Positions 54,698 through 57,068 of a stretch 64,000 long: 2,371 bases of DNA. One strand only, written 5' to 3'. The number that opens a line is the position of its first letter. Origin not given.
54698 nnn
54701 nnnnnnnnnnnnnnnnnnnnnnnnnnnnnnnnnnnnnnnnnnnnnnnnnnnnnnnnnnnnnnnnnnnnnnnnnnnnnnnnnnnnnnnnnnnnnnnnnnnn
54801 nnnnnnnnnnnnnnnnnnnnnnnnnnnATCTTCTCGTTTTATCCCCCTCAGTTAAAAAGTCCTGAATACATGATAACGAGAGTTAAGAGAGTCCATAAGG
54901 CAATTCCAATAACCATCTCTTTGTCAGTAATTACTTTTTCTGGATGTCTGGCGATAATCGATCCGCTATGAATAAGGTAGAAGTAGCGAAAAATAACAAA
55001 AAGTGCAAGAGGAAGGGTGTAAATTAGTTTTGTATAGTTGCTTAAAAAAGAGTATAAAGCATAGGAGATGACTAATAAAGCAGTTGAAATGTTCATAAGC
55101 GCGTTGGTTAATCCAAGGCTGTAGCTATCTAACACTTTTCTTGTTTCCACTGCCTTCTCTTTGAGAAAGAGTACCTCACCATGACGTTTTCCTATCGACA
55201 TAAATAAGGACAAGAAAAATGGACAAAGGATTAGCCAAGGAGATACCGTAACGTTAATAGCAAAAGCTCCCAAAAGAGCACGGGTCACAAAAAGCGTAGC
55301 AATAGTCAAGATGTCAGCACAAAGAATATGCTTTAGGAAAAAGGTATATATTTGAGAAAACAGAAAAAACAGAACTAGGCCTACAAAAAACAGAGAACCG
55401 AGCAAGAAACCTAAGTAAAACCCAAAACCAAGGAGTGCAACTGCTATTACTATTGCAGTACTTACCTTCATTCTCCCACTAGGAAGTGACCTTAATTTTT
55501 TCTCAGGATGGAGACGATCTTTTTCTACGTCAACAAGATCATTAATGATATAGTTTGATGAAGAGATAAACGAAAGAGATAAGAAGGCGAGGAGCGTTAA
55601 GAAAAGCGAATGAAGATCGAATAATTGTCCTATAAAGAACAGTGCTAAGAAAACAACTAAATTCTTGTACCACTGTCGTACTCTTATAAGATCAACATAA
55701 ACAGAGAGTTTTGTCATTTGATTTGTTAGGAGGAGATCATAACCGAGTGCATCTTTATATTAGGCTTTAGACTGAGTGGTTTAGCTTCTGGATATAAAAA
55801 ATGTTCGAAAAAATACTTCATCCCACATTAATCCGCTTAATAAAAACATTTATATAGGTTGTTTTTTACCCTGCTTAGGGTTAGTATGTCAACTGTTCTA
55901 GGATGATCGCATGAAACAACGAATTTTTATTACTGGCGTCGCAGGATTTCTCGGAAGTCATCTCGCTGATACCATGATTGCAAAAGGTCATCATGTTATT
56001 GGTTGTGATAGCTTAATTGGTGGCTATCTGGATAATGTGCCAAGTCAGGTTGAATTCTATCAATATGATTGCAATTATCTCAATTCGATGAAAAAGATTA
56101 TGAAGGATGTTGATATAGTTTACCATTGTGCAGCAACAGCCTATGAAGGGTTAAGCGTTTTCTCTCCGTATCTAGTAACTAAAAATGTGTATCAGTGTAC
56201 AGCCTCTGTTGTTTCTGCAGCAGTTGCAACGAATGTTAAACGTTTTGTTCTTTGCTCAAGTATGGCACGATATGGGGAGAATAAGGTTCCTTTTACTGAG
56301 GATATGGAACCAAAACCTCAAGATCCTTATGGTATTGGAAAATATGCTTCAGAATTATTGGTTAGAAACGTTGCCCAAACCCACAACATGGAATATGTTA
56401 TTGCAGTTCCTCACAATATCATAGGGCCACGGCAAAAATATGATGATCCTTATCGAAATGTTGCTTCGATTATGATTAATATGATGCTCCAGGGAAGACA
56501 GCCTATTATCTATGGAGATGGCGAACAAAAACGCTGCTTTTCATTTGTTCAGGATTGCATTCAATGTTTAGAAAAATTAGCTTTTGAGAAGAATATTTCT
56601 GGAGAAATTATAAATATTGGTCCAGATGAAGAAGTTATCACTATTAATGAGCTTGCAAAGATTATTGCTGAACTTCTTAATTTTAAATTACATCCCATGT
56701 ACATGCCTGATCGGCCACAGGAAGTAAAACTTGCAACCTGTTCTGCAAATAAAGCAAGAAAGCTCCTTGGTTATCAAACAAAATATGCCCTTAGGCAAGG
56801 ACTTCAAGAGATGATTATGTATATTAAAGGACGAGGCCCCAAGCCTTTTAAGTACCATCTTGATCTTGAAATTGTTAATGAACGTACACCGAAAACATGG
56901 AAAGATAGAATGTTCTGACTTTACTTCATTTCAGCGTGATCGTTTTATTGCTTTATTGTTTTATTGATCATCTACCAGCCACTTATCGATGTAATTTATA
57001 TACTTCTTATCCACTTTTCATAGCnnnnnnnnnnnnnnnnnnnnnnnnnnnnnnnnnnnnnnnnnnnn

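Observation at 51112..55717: Archaeal module resembling the decaprenyl-phospho-ribose/arabinose (DPR/DPA) donor pathway plus a GT-C transferase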

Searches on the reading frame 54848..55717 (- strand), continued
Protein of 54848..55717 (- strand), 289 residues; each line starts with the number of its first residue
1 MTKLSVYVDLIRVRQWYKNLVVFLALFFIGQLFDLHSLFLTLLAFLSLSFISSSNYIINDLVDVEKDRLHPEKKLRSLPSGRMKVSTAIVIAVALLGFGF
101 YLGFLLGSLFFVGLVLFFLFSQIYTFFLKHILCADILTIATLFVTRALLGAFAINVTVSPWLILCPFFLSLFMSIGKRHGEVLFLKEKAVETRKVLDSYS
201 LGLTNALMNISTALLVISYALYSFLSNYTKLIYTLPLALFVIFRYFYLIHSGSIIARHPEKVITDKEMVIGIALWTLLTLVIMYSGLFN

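Call 90: find_related_loci(query=A1, collection=viral_contigs, flank=8000)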
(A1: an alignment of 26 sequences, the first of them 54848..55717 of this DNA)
Query A1 (289 aa) in viral_contigs; peptide patterns used: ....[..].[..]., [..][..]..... (x = any residue, [..] = any of these).
65 stretches matched a pattern, but none encodes a relative of the query by tblastn (E <= 1e-3).

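Call 91: search_protein_families(library=ncbifam, proteins=[L001:7668-8693:-, L023:12421-13701:-], max_evalue=0.00001)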
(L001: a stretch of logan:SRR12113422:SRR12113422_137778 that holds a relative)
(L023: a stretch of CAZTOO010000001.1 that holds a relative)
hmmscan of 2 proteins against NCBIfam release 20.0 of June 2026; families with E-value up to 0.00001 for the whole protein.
L001:7668-8693:- (341 aa): 14 families
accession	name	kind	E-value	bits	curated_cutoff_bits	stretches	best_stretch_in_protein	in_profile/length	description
TIGR03965.1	mycofact_glyco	equivalog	3.3e-16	59.2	280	1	5-223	69-282/467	mycofactocin biosynthesis glycosyltransferase MftF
NF041875.1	EPS_EpsD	equivalog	3.7e-14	52.8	370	1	12-222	1-207/325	exopolysaccharide biosynthesis glycosyltransferase EpsD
TIGR03937.1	PgaC_IcaA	equivalog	3.9e-14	52.4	422.3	1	5-120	40-159/407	poly-beta-1,6-N-acetyl-D-glucosamine synthase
TIGR04283.1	glyco_like_mftF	equivalog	1.2e-12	47.9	182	1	12-218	1-182/221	TIGR04283 family arsenosugar biosynthesis glycosyltransferase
NF007482.0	PRK10073.1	equivalog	1.3e-11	44.1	423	1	9-129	5-128/334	glycosyltransferase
TIGR03111.1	glyc2_xrt_Gpos1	hypoth_equivalog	9.1e-11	41.2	363.95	1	7-119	46-163/439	TIGR03111 family XrtG-associated glycosyltransferase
NF038299.1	EPS_HpsN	equivalog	3.6e-09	36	425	1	10-125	1-119/317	hormogonium polysaccharide biosynthesis glycosyltransferase HpsN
NF047683.1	TeichurnBiosyTuaG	equivalog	1e-08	35.2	400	1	9-116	5-115/252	teichuronic acid biosynthesis protein TuaG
TIGR04195.1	S_glycosyl_SunS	equivalog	1.3e-08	34.1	350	1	9-101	56-145/421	SunS family peptide S-glycosyltransferase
NF053739.1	GlytfEpsEBac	equivalog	1.8e-08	33.7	450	1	10-130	1-125/265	glycosyltransferase EpsE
NF050050.1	ProtGlycPglI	equivalog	3.3e-08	33.2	500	1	9-110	1-106/306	GalNAc(5)-diNAcBac-PP-undecaprenol beta-1,3-glucosyltransferase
NF045692.1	OglycostaseCruG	equivalog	1e-07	31.2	600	1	8-282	39-319/386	2'-O-glycosyltransferase CruG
TIGR01556.1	rhamnosyltran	subfamily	2.5e-07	30.1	200.55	1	33-224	15-203/281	rhamnosyltransferase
NF038302.1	EPS_HpsE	equivalog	4e-07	29.3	300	1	12-126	3-125/307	hormogonium polysaccharide biosynthesis glycosyltransferase HpsE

L023:12421-13701:- (426 aa): 12 families
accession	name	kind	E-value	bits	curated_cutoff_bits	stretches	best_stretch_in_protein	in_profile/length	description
NF005560.0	PRK07233.1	equivalog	4e-75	253.3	252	1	6-420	2-432/435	hypothetical protein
TIGR03467.1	HpnE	equivalog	2.1e-20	73.5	283.05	1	7-418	1-430/430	hydroxysqualene dehydroxylase HpnE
NF005547.0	PRK07208.1-3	equivalog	2.4e-12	46.3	380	1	3-265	3-277/465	hypothetical protein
NF005548.0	PRK07208.1-4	equivalog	1e-10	40.9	389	1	3-182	2-176/488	hypothetical protein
TIGR02733.1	desat_CrtD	equivalog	1.4e-09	37.2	549.7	1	5-47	2-45/492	C-3',4' desaturase CrtD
TIGR02732.1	zeta_caro_desat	equivalog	1.1e-08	34.5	622.15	0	6-80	1-77/474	9,9'-di-cis-zeta-carotene desaturase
NF005546.0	PRK07208.1-2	equivalog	9e-08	31.1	418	1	2-63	2-65/527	hypothetical protein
TIGR00562.1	proto_IX_ox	equivalog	1.7e-07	30.2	97.85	1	4-52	2-53/470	protoporphyrinogen oxidase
NF008841.0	PRK11883.1-1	equivalog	2.9e-07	29.8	517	0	3-54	2-57/453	protoporphyrinogen oxidase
NF008845.0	PRK11883.1-5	equivalog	4.8e-07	28.4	560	0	2-51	2-58/468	protoporphyrinogen oxidase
TIGR02731.1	phytoene_desat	equivalog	1.1e-06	27.7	569.4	0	6-85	1-82/453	15-cis-phytoene desaturase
NF058655.1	CrtID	equivalog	1.2e-06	27.6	640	1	7-54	1-49/478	bifunctional phytoene desaturase/3,4-desaturase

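Call 92: search_dna_similar(query=window:54848-55717:-, collection=plasmids, mode=protein, max_rows=40, max_evalue=1e-15)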
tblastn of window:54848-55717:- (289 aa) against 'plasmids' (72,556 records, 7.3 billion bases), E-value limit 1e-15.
Records with a match: 15; places in all: 15; records where one place covers at least 80% of the query: 13.
Best place of each record, by identity: <60% 15.
By first word of the organism name: Natronococcus 2; Lactococcus 2; Haloterrigena 1; Kovacikia 1; Halostagnicola 1; Streptomyces 1; Flammeovirgaceae 1; Chondrinema 1; Marivivens 1; Rhodococcus 1; and 3 more.
By predicted mobility (MOB-suite, as given by PLSDB): non-mobilizable 12; mobilizable 3.
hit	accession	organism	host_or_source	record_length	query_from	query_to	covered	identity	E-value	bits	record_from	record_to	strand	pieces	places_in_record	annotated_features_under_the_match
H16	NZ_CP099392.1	Natronococcus sp. CG52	cell culture,salt lake sediment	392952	11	265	88%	39.2%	7e-35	140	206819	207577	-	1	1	UbiA prenyltransferase family protein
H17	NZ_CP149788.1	Haloterrigena sp. KLK7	cell culture,salt lake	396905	4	285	98%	34.4%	6e-35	140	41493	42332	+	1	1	decaprenyl-phosphate phosphoribosyltransferase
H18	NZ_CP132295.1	Natronococcus sp. AD-5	cell culture,sediment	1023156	1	285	99%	33.3%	1e-35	142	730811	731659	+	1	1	record has no annotation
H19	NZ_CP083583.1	Kovacikia minuta CCNUW1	cell culture,fresh water lake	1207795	6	289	98%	33.1%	1e-26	116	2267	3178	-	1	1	record has no annotation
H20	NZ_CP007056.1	Halostagnicola larsenii XH-48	-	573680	11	285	95%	33.5%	6e-33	134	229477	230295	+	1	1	decaprenyl-phosphate phosphoribosyltransferase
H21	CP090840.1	Streptomyces viridifaciens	Whole organism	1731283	12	278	92%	32.2%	6e-23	105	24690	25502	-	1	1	decaprenyl-phosphate phosphoribosyltransferase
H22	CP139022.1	Flammeovirgaceae bacterium SG7u.111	Seagrass,tissue sample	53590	8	245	82%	35.7%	9e-22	102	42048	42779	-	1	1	decaprenyl-phosphate phosphoribosyltransferase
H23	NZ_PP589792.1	Lactococcus sp.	Bacterial culture,Dairy environment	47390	11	284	95%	30.4%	6e-18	91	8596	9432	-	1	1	decaprenyl-phosphate phosphoribosyltransferase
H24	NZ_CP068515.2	Lactococcus cremoris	Whole organism,Dairy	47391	11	284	95%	30.4%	6e-18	91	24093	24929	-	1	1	decaprenyl-phosphate phosphoribosyltransferase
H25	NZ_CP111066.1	Chondrinema litorale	Seaweed,red alga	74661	7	223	75%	37.8%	6e-22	102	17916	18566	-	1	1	decaprenyl-phosphate phosphoribosyltransferase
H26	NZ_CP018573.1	Marivivens sp. JLT3646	cell culture,shallow-sea hydrothermal ...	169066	1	284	98%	28.8%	5e-21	100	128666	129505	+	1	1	decaprenyl-phosphate phosphoribosyltransferase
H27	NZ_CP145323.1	Rhodococcus ruber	-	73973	8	262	88%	31.2%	3e-20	97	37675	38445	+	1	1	decaprenyl-phosphate phosphoribosyltransferase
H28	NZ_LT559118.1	Nonomuraea gerenzanensis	-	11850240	56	276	76%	32.9%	3e-17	89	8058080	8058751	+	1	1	none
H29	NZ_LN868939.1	Nocardia farcinica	not known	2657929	8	262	88%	28.2%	1e-17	90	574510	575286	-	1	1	none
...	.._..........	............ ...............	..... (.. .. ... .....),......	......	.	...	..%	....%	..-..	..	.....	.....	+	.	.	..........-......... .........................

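Call 93: get_annotated_region(hit=H24, flank=7000)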
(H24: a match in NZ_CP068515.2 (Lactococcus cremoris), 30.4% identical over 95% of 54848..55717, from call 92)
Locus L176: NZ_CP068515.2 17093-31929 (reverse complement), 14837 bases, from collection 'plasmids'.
description: Lactococcus cremoris strain F.2.7 plasmid pF27D, complete sequence
organism: Lactococcus cremoris (NCBI taxid 1359)
taxonomy: Bacteria; Bacillota; Bacilli; Lactobacillales; Streptococcaceae; Lactococcus; Lactococcus cremoris
host: -; source: Whole organism,Dairy; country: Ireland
typing (MOB-suite, as given by PLSDB): mobilizable; replicon rep_cluster_414,rep_cluster_556; relaxase MOBP,MOB_Unknown
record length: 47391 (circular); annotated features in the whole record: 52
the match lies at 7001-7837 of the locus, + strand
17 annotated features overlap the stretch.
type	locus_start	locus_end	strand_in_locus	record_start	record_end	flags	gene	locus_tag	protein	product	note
CDS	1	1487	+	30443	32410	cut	-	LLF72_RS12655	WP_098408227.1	capsular polysaccharide synthesis protein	-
CDS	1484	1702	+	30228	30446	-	-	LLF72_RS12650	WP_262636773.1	hypothetical protein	-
CDS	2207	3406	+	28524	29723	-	-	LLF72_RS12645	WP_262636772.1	O-antigen ligase family protein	-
CDS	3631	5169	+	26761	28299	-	-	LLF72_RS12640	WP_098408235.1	oligosaccharide flippase family protein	-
CDS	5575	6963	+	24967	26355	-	-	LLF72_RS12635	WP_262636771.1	hypothetical protein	-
CDS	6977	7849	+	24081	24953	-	-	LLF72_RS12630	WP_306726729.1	decaprenyl-phosphate phosphoribosyltransferase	-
CDS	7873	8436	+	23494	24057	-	-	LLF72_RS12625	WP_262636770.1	HAD-IB family phosphatase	GO:0008152 - metabolic process [Evidence IEA]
CDS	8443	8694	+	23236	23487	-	-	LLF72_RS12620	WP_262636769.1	GtrA family protein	GO:0000271 - polysaccharide biosynthetic process [Evidence IEA]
CDS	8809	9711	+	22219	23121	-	-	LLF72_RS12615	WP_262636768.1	phosphodiester glycosidase family protein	-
CDS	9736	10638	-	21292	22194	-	-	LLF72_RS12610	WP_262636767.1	LCP family protein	-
CDS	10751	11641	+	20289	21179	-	-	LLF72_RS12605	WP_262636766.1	IS982-like element IS982B family transposase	GO:0006313 - DNA transposition [Evidence IEA]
CDS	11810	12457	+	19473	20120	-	pcp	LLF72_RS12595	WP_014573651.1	pyroglutamyl-peptidase I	GO:0030163 - protein catabolic process [Evidence IEA]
CDS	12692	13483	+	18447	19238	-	-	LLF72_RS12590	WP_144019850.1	Type 1 glutamine amidotransferase-like domain-containing protein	GO:0006508 - proteolysis [Evidence IEA]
CDS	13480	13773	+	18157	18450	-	-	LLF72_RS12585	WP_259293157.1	hypothetical protein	-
CDS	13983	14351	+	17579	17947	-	mobC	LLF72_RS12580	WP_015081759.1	plasmid mobilization relaxosome protein MobC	-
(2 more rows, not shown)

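Call 94: get_annotated_region(hit=H22, flank=7000)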
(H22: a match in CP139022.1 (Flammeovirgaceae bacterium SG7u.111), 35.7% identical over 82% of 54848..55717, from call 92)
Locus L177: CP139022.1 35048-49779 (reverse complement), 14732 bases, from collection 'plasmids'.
description: Flammeovirgaceae bacterium SG7u.111 plasmid unnamed, complete sequence
organism: Flammeovirgaceae bacterium SG7u.111 (NCBI taxid 3089815)
taxonomy: Bacteria; Bacteroidota; Cytophagia; Cytophagales; Flammeovirgaceae; ; Flammeovirgaceae bacterium SG7u.111
host: -; source: Seagrass,tissue sample; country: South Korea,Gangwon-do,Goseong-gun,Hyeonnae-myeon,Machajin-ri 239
typing (MOB-suite, as given by PLSDB): non-mobilizable
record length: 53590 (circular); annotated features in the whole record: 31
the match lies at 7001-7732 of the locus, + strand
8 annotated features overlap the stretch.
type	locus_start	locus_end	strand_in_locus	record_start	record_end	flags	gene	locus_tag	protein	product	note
CDS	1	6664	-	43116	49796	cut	-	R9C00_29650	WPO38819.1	PA14 domain-containing protein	-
CDS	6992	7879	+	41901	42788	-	-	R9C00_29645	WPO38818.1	decaprenyl-phosphate phosphoribosyltransferase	-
CDS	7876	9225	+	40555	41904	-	-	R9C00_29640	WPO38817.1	FAD-binding oxidoreductase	-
CDS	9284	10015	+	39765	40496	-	-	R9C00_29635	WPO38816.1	SDR family oxidoreductase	-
CDS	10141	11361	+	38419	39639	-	-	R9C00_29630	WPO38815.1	hypothetical protein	-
CDS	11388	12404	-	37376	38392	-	-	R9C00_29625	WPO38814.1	replication initiation protein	-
CDS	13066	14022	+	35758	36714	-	-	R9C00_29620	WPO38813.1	ParA family protein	-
CDS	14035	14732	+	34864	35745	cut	-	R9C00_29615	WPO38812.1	hypothetical protein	-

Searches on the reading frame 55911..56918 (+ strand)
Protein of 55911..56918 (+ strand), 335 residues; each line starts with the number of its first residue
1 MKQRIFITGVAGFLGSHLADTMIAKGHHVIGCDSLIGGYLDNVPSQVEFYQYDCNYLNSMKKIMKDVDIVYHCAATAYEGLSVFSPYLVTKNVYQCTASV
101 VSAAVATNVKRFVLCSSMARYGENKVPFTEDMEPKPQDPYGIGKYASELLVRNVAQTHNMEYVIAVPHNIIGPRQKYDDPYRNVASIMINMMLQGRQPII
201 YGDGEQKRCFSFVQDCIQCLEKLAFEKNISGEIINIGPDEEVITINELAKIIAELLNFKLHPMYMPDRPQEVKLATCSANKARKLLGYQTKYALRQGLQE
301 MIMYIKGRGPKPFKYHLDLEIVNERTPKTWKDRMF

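Call 3: search_protein_families(library=pfam, proteins=[window:55911-56918:+], max_evalue=0.01)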
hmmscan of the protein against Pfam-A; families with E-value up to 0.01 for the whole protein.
window:55911-56918:+ (335 aa): 9 families
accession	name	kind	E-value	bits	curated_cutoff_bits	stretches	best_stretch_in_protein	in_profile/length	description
PF01370.27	Epimerase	-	1.9e-46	158.8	20.9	1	5-237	1-240/240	NAD dependent epimerase/dehydratase family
PF16363.11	GDP_Man_Dehyd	-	9.2e-43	147.4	27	1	6-301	1-332/332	GDP-mannose 4,6 dehydratase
PF01073.25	3Beta_HSD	-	8.4e-11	41.9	22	1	7-156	2-162/280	3-beta hydroxysteroid dehydrogenase/isomerase family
PF04321.23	RmlD_sub_bind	-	2.3e-09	37.2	27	1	4-158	2-143/287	RmlD substrate binding domain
PF13460.12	NAD_binding_10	-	6.7e-09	36.3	27.2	1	9-167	1-143/184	NAD(P)H-binding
PF07993.18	NAD_binding_4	-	6.2e-08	32.5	20.1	1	59-205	81-243/258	Male sterility protein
PF02719.21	Polysacc_synt_2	-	1.5e-05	24.8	20.2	1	53-158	62-156/293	Polysaccharide biosynthesis protein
PF05368.20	NmrA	-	0.004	17.2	27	0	1-117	1-107/298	NmrA-like family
PF00106.31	adh_short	-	0.0045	16.9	26.6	0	4-110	2-110/195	short chain dehydrogenase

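Call 4: search_protein_families(library=ncbifam, proteins=[window:55911-56918:+], max_evalue=0.01)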
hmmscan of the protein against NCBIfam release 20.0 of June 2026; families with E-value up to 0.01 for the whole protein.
window:55911-56918:+ (335 aa): 32 families (the best 25 are shown)
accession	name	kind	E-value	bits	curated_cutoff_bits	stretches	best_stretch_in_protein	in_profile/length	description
TIGR04180.1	EDH_00030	hypoth_equivalog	1.4e-39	136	475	1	5-292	1-296/297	NAD-dependent 4,6-dehydratase LegB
TIGR01181.1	dTDP_gluc_dehyt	equivalog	1.7e-31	109.5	365.1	1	5-304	2-310/321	dTDP-glucose 4,6-dehydratase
TIGR01179.1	galE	equivalog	9.2e-28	97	262.3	1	4-296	1-316/332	UDP-glucose 4-epimerase GalE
NF011728.1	PRK15181.1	equivalog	4.7e-24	85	760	1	3-304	16-337/348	Vi polysaccharide biosynthesis UDP-N-acetylglucosaminuronic acid C-4 epimerase TviC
TIGR02197.1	heptose_epim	equivalog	1.9e-23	83.1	274.6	1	5-305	1-313/316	ADP-glyceromanno-heptose 6-epimerase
TIGR03466.1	HpnA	hypoth_equivalog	3.3e-19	68.9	367.65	1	4-267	2-257/327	hopanoid-associated sugar epimerase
NF047922.1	GDPFucSynFcl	equivalog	3.2e-18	66.2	500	1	2-301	2-297/308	GDP-L-fucose synthase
NF005998.1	PRK08125.1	equivalog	9.2e-16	57.3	777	1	2-257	315-586/649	bifunctional UDP-4-amino-4-deoxy-L-arabinose formyltransferase/UDP-glucuronic acid oxidase ArnA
NF007490.0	PRK10084.1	subfamily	1.6e-15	56.9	649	1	128-303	155-332/361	dTDP-glucose 4,6-dehydratase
NF008872.0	PRK11908.1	equivalog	8.7e-15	54.6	294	1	3-279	2-291/349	bifunctional UDP-4-keto-pentose/UDP-xylose synthase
NF008360.0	PRK11150.1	equivalog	4.9e-14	52.3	452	1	5-240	2-239/310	ADP-glyceromanno-heptose 6-epimerase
NF007956.0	PRK10675.1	subfamily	1.4e-13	50.7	394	1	4-165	2-173/338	UDP-glucose 4-epimerase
NF007582.0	PRK10217.1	equivalog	2.8e-13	49.7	698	1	3-257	2-271/355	dTDP-glucose 4,6-dehydratase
TIGR01746.1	Thioester-redct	subfamily_domain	8.6e-12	45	213.35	1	61-266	83-290/371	thioester reductase domain-containing protein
NF042423.1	oxyalk_red_Shew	equivalog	3.5e-11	42.8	580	1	3-176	9-180/331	2-alkyl-3-oxoalkanoate reductase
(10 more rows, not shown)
